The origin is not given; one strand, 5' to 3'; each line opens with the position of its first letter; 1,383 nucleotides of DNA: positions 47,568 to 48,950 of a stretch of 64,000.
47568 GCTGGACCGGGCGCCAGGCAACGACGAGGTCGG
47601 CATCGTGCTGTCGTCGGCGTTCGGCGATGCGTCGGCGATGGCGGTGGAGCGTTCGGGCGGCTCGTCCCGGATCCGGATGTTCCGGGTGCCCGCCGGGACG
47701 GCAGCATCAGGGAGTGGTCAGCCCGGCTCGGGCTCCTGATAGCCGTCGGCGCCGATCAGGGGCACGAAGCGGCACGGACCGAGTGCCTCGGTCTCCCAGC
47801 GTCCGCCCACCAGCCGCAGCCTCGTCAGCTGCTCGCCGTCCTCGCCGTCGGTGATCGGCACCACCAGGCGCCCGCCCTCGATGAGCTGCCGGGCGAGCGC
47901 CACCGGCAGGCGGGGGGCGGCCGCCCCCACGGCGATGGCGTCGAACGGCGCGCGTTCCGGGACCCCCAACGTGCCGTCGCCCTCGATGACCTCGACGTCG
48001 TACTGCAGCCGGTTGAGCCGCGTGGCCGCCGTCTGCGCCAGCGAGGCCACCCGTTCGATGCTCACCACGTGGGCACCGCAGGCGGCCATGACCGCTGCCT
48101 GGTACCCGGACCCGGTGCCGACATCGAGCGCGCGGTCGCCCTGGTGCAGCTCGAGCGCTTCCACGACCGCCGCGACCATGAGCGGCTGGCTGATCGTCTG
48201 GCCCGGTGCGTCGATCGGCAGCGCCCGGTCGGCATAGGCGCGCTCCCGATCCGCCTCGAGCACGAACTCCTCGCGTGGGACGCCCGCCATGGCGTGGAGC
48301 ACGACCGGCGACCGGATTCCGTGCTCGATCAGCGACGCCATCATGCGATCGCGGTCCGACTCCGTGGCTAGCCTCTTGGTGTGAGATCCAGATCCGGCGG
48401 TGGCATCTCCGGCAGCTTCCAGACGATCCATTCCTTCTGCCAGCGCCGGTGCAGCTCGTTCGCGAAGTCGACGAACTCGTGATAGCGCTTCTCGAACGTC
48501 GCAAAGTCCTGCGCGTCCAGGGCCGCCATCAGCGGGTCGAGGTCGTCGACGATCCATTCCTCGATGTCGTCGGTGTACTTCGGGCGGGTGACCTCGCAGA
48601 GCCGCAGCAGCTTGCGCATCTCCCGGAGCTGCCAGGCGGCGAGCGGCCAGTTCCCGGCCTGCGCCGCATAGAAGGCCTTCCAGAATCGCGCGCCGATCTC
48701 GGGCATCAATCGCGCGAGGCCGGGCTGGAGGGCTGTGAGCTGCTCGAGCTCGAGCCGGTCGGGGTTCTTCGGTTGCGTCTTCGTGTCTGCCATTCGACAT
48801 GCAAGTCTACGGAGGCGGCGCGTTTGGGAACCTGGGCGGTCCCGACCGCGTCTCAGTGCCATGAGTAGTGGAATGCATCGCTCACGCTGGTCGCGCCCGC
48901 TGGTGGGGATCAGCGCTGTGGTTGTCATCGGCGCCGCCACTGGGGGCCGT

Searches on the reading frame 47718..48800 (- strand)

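Call 51: search_protein_families(library=pfam, proteins=[window:47718-48800:-])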
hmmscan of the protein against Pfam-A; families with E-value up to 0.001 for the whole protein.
window:47718-48800:- (360 aa): 6 families
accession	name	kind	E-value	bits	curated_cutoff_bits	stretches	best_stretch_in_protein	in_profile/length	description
PF01135.25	PCMT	-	2.4e-55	188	20.3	1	151-350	4-207/210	Protein-L-isoaspartate(D-aspartate) O-methyltransferase (PCMT)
PF13649.12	Methyltransf_25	-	3.7e-06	28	27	1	225-291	2-70/97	Methyltransferase domain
PF13847.12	Methyltransf_31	-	1.2e-05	25.5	27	1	219-289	2-78/145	Methyltransferase domain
PF08241.18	Methyltransf_11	-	2e-05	25.6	21.2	1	225-294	1-69/95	Methyltransferase domain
PF00398.26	RrnaAD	-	9e-05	22.1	24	1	206-276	16-85/263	Ribosomal RNA adenine dimethylase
PF13489.12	Methyltransf_23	-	0.00048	20.3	27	1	214-263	15-61/164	Methyltransferase domain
